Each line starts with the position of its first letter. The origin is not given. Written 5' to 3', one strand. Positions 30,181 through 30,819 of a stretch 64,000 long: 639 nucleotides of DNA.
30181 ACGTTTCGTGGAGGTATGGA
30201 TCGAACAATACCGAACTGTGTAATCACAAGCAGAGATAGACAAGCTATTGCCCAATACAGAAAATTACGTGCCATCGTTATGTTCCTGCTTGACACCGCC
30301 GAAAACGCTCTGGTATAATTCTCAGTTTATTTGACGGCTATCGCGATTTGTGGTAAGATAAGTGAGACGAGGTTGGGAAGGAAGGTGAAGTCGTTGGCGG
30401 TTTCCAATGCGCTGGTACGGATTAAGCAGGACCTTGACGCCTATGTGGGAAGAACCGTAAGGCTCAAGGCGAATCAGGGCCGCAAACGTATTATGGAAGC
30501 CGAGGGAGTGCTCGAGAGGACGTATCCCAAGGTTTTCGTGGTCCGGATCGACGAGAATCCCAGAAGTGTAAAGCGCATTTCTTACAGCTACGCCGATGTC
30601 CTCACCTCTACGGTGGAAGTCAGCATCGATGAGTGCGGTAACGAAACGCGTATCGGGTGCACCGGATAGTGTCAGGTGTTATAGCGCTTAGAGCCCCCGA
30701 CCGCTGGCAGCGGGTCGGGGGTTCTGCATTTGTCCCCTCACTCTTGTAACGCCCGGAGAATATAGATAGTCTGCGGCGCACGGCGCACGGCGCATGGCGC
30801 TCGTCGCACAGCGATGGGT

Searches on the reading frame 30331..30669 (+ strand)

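Call 52: search_protein_families(library=ncbifam, proteins=[window:30331-30669:+], max_evalue=0.00001)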
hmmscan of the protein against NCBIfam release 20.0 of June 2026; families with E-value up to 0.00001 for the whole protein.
window:30331-30669:+ (112 aa): 1 family
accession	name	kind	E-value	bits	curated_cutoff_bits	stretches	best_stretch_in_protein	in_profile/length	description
NF046033.1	BflmStimVeg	equivalog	4.9e-30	103.5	135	1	26-104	3-81/86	biofilm formation stimulator Veg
